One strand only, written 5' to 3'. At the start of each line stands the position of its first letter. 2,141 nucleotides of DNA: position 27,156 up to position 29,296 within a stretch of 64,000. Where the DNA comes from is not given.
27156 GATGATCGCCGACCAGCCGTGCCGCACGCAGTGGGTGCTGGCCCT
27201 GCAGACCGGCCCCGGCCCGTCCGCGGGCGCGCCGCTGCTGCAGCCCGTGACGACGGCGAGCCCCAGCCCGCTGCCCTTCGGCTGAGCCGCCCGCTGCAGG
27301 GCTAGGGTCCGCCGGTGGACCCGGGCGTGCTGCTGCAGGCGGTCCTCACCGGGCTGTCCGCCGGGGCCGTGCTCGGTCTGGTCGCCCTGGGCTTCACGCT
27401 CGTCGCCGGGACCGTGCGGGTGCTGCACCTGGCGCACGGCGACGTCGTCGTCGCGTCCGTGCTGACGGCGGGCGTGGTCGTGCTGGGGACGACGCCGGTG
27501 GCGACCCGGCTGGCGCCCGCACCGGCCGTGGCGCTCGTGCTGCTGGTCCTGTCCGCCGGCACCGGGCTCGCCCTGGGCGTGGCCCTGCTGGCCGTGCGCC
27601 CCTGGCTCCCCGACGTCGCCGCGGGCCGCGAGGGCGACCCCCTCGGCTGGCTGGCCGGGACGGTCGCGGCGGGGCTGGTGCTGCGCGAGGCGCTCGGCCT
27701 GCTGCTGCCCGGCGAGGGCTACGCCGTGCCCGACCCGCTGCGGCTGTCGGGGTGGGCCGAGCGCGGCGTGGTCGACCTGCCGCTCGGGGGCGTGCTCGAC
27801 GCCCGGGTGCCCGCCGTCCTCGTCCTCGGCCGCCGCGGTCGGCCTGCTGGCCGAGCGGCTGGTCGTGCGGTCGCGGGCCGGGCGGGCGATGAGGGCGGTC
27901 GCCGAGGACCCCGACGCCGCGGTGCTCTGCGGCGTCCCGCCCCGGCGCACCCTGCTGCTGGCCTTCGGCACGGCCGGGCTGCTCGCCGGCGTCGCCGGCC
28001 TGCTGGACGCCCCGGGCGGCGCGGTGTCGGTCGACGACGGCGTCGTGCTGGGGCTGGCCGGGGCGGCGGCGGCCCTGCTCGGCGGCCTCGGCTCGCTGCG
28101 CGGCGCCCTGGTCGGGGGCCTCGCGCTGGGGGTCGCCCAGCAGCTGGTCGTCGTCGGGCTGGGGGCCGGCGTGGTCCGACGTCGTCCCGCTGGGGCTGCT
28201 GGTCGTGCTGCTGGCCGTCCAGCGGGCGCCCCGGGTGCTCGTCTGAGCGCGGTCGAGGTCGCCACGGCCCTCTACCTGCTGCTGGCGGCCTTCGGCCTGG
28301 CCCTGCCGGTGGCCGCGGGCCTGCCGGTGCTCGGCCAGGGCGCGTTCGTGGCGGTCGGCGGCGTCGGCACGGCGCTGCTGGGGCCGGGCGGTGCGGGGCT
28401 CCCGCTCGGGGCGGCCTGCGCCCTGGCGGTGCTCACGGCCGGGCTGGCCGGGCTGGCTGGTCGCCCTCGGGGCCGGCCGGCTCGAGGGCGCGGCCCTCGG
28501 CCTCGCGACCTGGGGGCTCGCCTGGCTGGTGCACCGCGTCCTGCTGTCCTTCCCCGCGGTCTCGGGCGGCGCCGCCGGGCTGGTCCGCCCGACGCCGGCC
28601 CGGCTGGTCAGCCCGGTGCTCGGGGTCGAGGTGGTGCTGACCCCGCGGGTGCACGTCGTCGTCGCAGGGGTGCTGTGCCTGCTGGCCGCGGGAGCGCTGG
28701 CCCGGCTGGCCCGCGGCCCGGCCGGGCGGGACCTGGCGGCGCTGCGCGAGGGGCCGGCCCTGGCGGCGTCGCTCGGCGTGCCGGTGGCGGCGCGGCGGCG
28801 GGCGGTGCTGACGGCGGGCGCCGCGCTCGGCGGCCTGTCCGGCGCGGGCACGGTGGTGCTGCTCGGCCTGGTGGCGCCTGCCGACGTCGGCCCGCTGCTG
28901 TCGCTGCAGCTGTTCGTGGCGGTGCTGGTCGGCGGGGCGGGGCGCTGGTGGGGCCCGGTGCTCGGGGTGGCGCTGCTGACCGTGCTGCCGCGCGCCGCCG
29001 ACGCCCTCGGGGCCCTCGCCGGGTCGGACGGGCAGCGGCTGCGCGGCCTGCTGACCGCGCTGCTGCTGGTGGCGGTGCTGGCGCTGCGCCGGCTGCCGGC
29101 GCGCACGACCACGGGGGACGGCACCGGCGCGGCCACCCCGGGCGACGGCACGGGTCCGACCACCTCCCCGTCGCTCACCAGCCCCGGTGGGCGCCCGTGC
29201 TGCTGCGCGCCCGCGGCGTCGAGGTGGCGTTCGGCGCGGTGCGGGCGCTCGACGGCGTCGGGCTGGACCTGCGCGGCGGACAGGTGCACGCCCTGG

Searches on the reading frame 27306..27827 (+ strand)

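Call 50: search_protein_families(library=pfam, max_evalue=0.01, proteins=[window:27306-27827:+])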
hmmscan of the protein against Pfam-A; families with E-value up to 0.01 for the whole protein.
seq(174 aa): 1 family
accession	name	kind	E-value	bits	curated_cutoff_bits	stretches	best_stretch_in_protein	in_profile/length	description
PF02653.21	BPD_transp_2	-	2.4e-05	24.1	26.8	1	14-96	3-79/269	Branched-chain amino acid transport system / permease component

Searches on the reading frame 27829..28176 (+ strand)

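Call 50: search_protein_families(library=pfam, max_evalue=0.01, proteins=[window:27829-28176:+])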
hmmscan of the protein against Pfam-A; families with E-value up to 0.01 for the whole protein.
seq(116 aa): 1 family
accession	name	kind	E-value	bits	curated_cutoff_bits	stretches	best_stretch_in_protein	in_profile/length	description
PF02653.21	BPD_transp_2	-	6e-21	75.2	26.8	1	4-111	141-250/269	Branched-chain amino acid transport system / permease component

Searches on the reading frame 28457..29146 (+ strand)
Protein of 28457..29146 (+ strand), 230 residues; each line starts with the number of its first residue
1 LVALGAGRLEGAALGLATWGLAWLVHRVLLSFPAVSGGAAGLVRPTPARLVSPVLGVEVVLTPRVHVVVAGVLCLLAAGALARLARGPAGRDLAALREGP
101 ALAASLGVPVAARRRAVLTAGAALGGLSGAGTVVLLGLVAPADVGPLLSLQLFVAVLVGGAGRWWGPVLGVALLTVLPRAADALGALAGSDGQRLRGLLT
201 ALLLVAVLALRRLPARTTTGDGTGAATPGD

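Call 50: search_protein_families(library=pfam, max_evalue=0.01, proteins=[window:28457-29146:+])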
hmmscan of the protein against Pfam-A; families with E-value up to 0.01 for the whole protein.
seq(230 aa): 1 family
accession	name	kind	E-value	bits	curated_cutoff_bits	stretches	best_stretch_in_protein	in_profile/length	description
PF02653.21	BPD_transp_2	-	1.2e-14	54.6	26.8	1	71-208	136-269/269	Branched-chain amino acid transport system / permease component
